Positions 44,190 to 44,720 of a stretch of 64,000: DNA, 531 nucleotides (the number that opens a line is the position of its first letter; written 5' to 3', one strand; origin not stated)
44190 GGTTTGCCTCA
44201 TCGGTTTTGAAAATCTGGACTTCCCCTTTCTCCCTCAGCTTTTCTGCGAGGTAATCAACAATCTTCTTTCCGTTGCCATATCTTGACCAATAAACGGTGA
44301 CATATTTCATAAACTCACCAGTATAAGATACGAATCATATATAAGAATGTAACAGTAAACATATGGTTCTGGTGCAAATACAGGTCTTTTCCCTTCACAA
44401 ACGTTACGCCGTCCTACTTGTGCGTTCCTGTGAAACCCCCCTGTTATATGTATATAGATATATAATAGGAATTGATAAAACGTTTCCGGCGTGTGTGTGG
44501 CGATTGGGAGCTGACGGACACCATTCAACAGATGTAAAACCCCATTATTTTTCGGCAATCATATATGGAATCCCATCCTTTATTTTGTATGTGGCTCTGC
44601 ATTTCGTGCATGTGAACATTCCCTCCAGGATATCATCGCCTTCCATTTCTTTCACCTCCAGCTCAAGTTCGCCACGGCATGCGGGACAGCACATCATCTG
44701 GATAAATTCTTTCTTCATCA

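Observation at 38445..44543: Repeat family R: at least five intergenic copies with a TATA-like box and a T-run terminator-like tail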

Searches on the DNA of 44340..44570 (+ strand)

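Call 25: search_dna_similar(query=window:44340-44570:+, collection=phages, mode=distant, max_evalue=1)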
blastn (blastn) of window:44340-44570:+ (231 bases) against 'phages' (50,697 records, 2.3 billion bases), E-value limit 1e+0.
No match.

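Call 26: search_dna_similar(query=window:44340-44570:+, collection=plasmids, mode=distant, max_evalue=1)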
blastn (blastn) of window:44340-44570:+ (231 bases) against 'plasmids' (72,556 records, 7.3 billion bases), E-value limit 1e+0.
Records with a match: 6; places in all: 6; records where one place covers at least 80% of the query: 0.
Best place of each record, by identity: 95-99% 2; 90-95% 4.
By first word of the organism name: Bacillus 6.
By predicted mobility (MOB-suite, as given by PLSDB): mobilizable 5; non-mobilizable 1.
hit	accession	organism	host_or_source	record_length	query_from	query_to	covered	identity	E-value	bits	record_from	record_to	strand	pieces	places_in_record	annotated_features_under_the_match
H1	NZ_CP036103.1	Bacillus mycoides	cell culture,soil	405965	12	42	13%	90.3%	7e-1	41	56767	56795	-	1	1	hypothetical protein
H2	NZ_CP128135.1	Bacillus mycoides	bacterial isolate,field soil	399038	12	42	13%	90.3%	7e-1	41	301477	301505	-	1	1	hypothetical protein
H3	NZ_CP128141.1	Bacillus mycoides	bacterial isolate,field soil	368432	12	42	13%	90.3%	7e-1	41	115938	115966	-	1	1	hypothetical protein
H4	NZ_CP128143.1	Bacillus mycoides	bacterial isolate,field soil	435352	12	42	13%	90.3%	7e-1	41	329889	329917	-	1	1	hypothetical protein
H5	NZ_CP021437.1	Bacillus thuringiensis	soil sample,soil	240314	21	45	11%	96.0%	7e-1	42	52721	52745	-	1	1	none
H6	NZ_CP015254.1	Bacillus thuringiensis Bt18247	Caenorhabditis elegans,whole organism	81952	21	45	11%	96.0%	7e-1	42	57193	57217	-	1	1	none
